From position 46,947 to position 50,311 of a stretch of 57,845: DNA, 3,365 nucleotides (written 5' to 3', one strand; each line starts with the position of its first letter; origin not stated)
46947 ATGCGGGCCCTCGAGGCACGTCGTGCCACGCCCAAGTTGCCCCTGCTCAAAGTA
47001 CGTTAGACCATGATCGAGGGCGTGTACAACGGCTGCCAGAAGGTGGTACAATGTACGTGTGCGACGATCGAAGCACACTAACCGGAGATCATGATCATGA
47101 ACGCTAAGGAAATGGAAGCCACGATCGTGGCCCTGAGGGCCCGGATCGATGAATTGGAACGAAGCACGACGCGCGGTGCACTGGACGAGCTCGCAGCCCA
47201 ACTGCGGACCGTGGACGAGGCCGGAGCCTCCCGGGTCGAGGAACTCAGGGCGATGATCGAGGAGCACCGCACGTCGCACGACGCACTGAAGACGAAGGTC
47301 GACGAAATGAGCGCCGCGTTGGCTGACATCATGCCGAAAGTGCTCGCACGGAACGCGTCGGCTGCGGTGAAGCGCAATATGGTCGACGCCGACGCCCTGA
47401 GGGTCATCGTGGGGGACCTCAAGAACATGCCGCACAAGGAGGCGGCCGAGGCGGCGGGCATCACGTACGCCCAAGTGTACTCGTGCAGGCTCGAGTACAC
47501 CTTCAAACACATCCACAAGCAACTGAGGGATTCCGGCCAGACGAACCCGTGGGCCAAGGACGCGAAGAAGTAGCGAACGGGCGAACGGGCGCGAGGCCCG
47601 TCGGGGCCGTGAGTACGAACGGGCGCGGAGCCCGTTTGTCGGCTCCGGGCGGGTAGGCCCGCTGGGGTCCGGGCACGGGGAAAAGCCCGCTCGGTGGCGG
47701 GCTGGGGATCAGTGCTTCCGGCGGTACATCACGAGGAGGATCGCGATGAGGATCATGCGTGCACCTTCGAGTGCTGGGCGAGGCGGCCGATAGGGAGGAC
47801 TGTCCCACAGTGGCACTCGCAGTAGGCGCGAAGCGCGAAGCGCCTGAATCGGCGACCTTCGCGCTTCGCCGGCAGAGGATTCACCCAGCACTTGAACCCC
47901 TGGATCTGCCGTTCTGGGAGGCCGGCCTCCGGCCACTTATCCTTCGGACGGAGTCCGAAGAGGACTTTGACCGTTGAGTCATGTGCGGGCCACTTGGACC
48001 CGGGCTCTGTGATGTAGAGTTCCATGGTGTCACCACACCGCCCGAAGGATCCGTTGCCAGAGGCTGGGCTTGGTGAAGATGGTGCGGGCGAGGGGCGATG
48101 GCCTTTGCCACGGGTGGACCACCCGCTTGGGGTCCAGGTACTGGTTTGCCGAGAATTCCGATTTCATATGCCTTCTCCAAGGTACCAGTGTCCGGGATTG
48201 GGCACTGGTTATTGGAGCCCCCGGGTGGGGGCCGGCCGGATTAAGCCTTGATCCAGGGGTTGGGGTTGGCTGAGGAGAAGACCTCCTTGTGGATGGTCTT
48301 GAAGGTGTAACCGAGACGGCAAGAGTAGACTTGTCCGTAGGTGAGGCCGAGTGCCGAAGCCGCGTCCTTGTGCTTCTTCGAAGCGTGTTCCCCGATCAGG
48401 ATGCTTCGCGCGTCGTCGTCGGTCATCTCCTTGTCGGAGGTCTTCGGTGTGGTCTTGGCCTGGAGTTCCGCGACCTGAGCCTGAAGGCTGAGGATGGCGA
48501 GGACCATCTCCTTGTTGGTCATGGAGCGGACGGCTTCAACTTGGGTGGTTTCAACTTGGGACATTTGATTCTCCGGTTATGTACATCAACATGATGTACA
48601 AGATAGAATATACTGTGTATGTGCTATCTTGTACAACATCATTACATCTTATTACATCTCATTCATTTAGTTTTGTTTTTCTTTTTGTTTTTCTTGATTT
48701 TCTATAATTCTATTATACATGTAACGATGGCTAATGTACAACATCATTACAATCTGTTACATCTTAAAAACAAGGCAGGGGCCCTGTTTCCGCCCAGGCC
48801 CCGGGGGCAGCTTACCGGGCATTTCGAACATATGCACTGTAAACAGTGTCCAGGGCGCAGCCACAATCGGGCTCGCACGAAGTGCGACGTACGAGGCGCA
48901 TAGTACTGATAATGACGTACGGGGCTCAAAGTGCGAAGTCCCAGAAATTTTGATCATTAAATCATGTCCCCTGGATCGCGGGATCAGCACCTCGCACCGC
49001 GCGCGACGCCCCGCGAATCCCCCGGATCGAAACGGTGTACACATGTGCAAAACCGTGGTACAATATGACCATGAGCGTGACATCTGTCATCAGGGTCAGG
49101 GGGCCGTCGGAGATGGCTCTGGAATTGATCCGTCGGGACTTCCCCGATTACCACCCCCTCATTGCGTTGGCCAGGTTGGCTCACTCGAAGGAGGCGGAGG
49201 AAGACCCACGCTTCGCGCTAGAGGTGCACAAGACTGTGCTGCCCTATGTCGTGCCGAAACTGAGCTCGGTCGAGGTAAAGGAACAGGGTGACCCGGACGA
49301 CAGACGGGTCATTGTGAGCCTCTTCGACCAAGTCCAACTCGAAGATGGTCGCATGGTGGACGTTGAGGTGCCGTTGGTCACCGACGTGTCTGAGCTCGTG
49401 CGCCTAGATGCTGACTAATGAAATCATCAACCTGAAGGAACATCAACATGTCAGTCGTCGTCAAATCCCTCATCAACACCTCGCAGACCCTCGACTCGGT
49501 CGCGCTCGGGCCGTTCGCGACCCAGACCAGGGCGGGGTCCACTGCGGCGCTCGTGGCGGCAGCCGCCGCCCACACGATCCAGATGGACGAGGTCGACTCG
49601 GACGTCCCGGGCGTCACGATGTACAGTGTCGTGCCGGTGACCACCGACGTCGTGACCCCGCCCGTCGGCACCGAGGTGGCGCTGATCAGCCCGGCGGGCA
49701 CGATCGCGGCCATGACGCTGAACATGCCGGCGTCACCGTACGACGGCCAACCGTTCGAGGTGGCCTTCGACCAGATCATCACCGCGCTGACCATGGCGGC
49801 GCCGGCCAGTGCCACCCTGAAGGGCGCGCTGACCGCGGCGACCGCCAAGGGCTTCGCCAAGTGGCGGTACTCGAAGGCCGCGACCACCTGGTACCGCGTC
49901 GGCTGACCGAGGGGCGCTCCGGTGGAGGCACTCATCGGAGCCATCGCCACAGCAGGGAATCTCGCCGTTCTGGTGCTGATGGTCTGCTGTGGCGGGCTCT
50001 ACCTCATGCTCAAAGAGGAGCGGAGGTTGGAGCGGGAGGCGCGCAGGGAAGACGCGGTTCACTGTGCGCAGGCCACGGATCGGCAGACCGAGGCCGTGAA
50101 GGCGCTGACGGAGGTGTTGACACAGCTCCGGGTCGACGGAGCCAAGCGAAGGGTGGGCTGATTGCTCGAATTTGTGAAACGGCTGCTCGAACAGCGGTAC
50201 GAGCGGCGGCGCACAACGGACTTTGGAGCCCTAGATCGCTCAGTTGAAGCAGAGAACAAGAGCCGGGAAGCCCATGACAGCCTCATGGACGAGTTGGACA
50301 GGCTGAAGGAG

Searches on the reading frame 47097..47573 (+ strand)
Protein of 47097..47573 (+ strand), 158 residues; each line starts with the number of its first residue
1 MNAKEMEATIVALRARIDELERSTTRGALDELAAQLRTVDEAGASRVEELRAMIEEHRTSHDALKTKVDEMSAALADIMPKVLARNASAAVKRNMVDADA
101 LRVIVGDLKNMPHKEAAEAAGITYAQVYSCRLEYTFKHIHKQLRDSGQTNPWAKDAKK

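Call 43: search_protein_families(library=phrogs, proteins=[window:47097-47573:+], max_evalue=0.01)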
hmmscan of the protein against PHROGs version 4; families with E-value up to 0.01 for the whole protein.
window:47097-47573:+ (158 aa): 0 families

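Call 44: search_protein_families(library=pfam, proteins=[window:47097-47573:+], max_evalue=0.05)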
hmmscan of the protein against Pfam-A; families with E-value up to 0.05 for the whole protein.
window:47097-47573:+ (158 aa): 6 families
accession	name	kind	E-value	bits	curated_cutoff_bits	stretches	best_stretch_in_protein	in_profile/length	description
PF05531.17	NPV_P10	-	0.0028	18.5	29.8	0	47-82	37-73/75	Nucleopolyhedrovirus P10 protein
PF10455.14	BAR_2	-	0.0092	15.7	25.4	1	14-83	159-216/286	Bin/amphiphysin/Rvs domain for vesicular trafficking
PF08463.15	EcoEI_R_C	-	0.02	15.4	24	0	47-118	4-89/163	EcoEI R protein C-terminal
PF25026.1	Asd-4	-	0.024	15.2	29.1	0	13-73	27-78/80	Asd-4-like domain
PF19043.5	CBP66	-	0.032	13.8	27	1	12-119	253-353/403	Nuclear cap binding complex subunit CBP66 C-terminal region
PF06810.17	Phage_scaffold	-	0.035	14.5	35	1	10-101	29-114/170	Phage capsid assembly scaffolding protein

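Call 66: find_homologous_proteins(query=window:47097-47573:+, max_evalue=0.001)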
Query window:47097-47573:+ (158 aa): 100 proteins with E <= 0.001 among 604 candidates.
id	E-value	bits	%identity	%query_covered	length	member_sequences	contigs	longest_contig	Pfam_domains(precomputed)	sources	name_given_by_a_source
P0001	2.5e-93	328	100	100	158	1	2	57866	-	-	-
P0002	1.5e-45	173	56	97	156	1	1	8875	-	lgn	-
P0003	2.5e-32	130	50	80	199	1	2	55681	-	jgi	jgi:hypothetical protein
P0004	4.8e-30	123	45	97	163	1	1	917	-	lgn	-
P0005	7.9e-30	122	48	97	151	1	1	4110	-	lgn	-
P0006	1.2e-29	121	49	97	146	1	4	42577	-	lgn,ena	-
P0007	2.1e-29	121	45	97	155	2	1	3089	-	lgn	-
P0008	4.1e-29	120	57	68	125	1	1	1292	-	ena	-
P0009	1.5e-28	118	58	70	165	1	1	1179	-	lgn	-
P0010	1.9e-28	118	48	97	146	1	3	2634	-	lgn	-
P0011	2.1e-28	117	43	99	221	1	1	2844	-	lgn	-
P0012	3.0e-28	117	57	66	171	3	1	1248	-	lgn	-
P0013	4.1e-28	117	44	97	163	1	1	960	-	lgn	-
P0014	4.6e-28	116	41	97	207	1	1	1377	-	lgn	-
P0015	5.1e-28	116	48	97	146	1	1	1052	-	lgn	-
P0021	1.7e-27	115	43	97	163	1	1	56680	-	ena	-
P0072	2.6e-22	98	42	94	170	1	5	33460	-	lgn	-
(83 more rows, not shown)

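Call 69: search_solved_structures(query=A4, max_evalue=10)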
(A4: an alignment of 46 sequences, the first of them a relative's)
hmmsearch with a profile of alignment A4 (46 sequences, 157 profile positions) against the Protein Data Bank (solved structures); distinct sequences matched with E-value up to 10: 84 (the best 60 are shown).
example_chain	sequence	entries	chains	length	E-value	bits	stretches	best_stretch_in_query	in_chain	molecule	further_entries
7y9n_A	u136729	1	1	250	0.0036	21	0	4-81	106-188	Spike protein S2',5HB-H2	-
6fia_A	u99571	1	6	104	0.03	18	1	3-95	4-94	LINE-1 retrotransposable element ORF1 protein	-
8qox_B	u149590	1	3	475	0.032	18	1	3-84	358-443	Conserved membrane protein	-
5xg2_A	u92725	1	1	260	0.037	17.7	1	5-90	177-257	Chromosome partition protein Smc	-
8qae_A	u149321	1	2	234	0.048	17.4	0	1-94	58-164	sc-apCC-6-SLLA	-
9ugr_A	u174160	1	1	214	0.049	17.4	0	6-82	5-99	Syn-F4-Link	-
7zr2_A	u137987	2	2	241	0.05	17.3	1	2-84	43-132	Spike protein S2',Chimeric protein mimic of SARS-CoV-2 Spike HR1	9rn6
5aps_A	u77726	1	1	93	0.11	16.2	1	17-83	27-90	GENERAL CONTROL PROTEIN GCN4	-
5zhy_A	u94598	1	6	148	0.12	16.2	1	6-87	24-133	Spike glycoprotein, Spike glycoprotein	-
6ec0_A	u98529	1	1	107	0.14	15.9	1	6-83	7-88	Keratin 1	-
2wpr_A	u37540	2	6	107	0.18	15.5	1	3-85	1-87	TRIMERIC AUTOTRANSPORTER ADHESIN FRAGMENT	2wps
5apt_A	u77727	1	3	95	0.2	15.3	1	15-84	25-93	GENERAL CONTROL PROTEIN GCN4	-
5apu_A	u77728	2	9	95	0.21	15.3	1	16-84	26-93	GENERAL CONTROL PROTEIN GCN4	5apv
6e2j_A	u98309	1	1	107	0.27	15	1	6-83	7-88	Keratin, type II cytoskeletal 1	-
7oyc_s1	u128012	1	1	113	0.27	15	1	94-123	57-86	Death-associated protein-like 1-B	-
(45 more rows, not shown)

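Call 70: find_encoding_contigs(protein=P0021, flank=10000, max_places=1)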
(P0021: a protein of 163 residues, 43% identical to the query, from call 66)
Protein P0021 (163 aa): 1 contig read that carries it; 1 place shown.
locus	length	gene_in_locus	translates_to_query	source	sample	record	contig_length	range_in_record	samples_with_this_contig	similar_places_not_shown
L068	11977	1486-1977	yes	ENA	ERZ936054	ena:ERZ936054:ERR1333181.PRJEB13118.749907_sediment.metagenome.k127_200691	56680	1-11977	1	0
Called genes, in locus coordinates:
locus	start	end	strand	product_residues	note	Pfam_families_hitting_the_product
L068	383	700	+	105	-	-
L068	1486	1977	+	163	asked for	-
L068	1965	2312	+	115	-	-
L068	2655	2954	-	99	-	-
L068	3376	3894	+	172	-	-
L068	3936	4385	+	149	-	-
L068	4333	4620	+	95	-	-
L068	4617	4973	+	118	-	-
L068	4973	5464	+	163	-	-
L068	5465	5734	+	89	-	-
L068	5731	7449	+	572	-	-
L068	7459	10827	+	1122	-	PF13385:Laminin_G_3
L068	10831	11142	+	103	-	PF23148:Gp77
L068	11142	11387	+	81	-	-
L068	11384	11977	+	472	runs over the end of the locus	-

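Call 71: find_encoding_contigs(protein=P0003, flank=10000, max_places=1)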
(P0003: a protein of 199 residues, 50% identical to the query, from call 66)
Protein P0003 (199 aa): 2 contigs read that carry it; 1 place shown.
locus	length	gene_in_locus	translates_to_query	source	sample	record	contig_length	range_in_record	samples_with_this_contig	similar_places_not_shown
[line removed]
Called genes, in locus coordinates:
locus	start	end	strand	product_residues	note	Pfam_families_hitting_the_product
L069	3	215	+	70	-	?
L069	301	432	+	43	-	-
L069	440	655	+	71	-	-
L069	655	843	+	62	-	-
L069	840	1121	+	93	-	-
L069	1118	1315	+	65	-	-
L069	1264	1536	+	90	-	-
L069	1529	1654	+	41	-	-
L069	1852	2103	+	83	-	-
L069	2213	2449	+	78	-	-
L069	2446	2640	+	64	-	-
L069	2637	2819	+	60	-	-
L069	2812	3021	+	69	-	-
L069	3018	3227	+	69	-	-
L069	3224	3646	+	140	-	-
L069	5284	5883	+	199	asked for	-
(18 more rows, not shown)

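Call 72: find_encoding_contigs(protein=P0072, flank=10000, max_places=1)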
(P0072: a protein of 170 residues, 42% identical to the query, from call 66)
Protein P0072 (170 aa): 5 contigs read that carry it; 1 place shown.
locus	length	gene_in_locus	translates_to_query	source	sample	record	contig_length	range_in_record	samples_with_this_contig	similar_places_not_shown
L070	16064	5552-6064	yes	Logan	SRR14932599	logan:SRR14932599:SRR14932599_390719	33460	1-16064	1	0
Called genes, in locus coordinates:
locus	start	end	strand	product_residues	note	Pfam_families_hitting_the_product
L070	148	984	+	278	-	-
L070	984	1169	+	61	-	-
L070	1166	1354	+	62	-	-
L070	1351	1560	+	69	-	-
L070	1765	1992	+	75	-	-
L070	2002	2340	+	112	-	-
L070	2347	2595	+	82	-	-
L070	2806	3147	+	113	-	-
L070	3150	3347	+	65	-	-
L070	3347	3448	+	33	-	-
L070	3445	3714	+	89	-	-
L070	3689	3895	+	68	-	-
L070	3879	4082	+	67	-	-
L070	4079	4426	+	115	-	-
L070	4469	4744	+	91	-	-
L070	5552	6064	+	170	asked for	-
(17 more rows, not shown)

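Call 74: predict_structure(alignment_id=A4)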
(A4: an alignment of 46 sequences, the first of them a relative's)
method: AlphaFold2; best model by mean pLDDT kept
length: 158 residues; sequences in the alignment: 46
mean_pLDDT: 90.8   pTM: 0.48
mean pLDDT of the five models: 90.8, 88.9, 88.6, 87.6, 87.2
residues with pLDDT >= 90: 114; 70-90: 32; 50-70: 11; < 50: 1
segments of 3 or more residues with pLDDT < 50: none
pLDDT, mean of each block of 10 residues (from residue 1): 88 89 88 92 95 98 98 95 70 91 96 95 95 96 93 69
secondary structure, 60 per line:
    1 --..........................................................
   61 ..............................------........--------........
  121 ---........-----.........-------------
elements in order: H3-90 H97-104 H113-120 H124-131 H137-145

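Call 78: fold_search(model_id=the predicted structure, library=pdb)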
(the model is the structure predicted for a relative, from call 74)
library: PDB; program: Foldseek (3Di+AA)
matches with E <= 10: 138; with E <= 0.001: 0
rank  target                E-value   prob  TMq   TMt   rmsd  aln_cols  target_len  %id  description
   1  3hug_E                1.5e+00  0.20  0.23  0.43  16.1        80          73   19  Crystal structure of Mycobacterium tuberculosis anti-sigma factor RslA in complex with -35 promoter binding domain of  (released 2010-03-02)
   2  3hug_C                1.7e+00  0.15  0.23  0.41  15.8        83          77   23  Crystal structure of Mycobacterium tuberculosis anti-sigma factor RslA in complex with -35 promoter binding domain of  (released 2010-03-02)
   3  4pzj                  2.1e+00  0.12  0.19  0.33   4.6        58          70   28  1.60 Angstrom resolution crystal structure of a transcriptional regulator of the LysR family from Eggerthella lenta DSM  (released 2014-04-23)
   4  6kon_F                2.2e+00  0.18  0.23  0.21   3.4        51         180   22  Mycobacterium tuberculosis initial transcription complex comprising sigma H and 5'-OH RNA of 5 nt (released 2020-03-11)
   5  8jzt_E                2.2e+00  0.14  0.22  0.43  14.4        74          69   20  The sigF and anti-sigma factor complex (released 2024-10-16)
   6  3g1c                  2.4e+00  0.15  0.23  0.34  13.0        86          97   12  The crystal structure of a TrpR like protein from Eubacterium eligens ATCC 27750 (released 2009-02-17)
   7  1zr2_B                2.4e+00  0.14  0.20  0.18  11.3        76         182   14  Structure of a Synaptic gamma-delta Resolvase Tetramer Covalently Linked to two Cleaved DNAs (released 2005-08-30)
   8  5fgm                  2.5e+00  0.18  0.22  0.45   3.8        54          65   20  Streptomyces coelicolor SigR region 4 (released 2016-03-02)
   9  3hug_G                2.7e+00  0.14  0.23  0.42  16.1        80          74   19  Crystal structure of Mycobacterium tuberculosis anti-sigma factor RslA in complex with -35 promoter binding domain of  (released 2010-03-02)
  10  3hug_K                2.8e+00  0.13  0.23  0.44  15.7        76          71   20  Crystal structure of Mycobacterium tuberculosis anti-sigma factor RslA in complex with -35 promoter binding domain of  (released 2010-03-02)
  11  3bj6_B                2.8e+00  0.06  0.16  0.17   9.2        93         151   17  Crystal structure of MarR family transcription regulator SP03579 (released 2007-12-18)
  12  3bj6_A                2.8e+00  0.06  0.16  0.17   9.2        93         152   17  Crystal structure of MarR family transcription regulator SP03579 (released 2007-12-18)
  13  3hug_A                3.0e+00  0.11  0.23  0.39  15.9        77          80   21  Crystal structure of Mycobacterium tuberculosis anti-sigma factor RslA in complex with -35 promoter binding domain of  (released 2010-03-02)
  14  8jzt_A                3.2e+00  0.16  0.22  0.50   3.4        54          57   20  The sigF and anti-sigma factor complex (released 2024-10-16)
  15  5cy1_B                3.4e+00  0.12  0.20  0.18  10.2        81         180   18  Tn3 resolvase - site III complex crystal form I (released 2017-01-11)
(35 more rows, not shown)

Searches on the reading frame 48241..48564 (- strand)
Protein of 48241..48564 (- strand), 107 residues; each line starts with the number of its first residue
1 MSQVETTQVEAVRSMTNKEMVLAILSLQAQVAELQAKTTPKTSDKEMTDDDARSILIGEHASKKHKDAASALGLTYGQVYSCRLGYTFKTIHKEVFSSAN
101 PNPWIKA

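Call 43: search_protein_families(library=phrogs, proteins=[window:48241-48564:-], max_evalue=0.01)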
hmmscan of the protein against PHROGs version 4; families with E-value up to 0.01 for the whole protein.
window:48241-48564:- (107 aa): 1 family
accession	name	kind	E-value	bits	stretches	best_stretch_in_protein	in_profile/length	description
phrog_2511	-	DNA, RNA and nucleotide metabolism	0.0038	18.1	1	26-100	16-92/100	HTH DNA binding protein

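Call 44: search_protein_families(library=pfam, proteins=[window:48241-48564:-], max_evalue=0.05)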
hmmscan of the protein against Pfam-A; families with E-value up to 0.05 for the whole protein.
window:48241-48564:- (107 aa): 1 family
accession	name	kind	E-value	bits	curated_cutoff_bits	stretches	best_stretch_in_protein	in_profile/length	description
PF07462.16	MSP1_C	-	0.03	13.5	29.8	1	43-96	338-392/554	Merozoite surface protein 1 (MSP1) C-terminus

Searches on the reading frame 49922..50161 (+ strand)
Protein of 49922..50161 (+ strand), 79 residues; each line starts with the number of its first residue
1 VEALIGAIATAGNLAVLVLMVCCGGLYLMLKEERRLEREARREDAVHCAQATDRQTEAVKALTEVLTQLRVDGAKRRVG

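Call 43: search_protein_families(library=phrogs, proteins=[window:49922-50161:+], max_evalue=0.01)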
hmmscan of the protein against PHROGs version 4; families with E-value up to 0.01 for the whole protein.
window:49922-50161:+ (79 aa): 2 families
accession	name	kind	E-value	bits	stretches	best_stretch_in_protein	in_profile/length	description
phrog_5151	-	lysis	0.0033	18.7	1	14-76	12-73/111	Rz-like spanin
phrog_26862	-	unknown function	0.0051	17.7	1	11-42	18-51/51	-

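Call 44: search_protein_families(library=pfam, proteins=[window:49922-50161:+], max_evalue=0.05)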
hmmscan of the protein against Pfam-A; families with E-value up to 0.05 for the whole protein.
window:49922-50161:+ (79 aa): 3 families
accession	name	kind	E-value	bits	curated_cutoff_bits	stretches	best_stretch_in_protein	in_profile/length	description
PF24993.1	GNC1_N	-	0.013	15.7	26.3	1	24-69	78-123/134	Stalled ribosome sensor GCN1 N-terminal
PF14316.11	DUF4381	-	0.018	15.8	27.2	1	14-70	25-80/145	Domain of unknown function (DUF4381)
PF02322.20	Cyt_bd_oxida_II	-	0.044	13.6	35.6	1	7-44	154-191/302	Cytochrome bd terminal oxidase subunit II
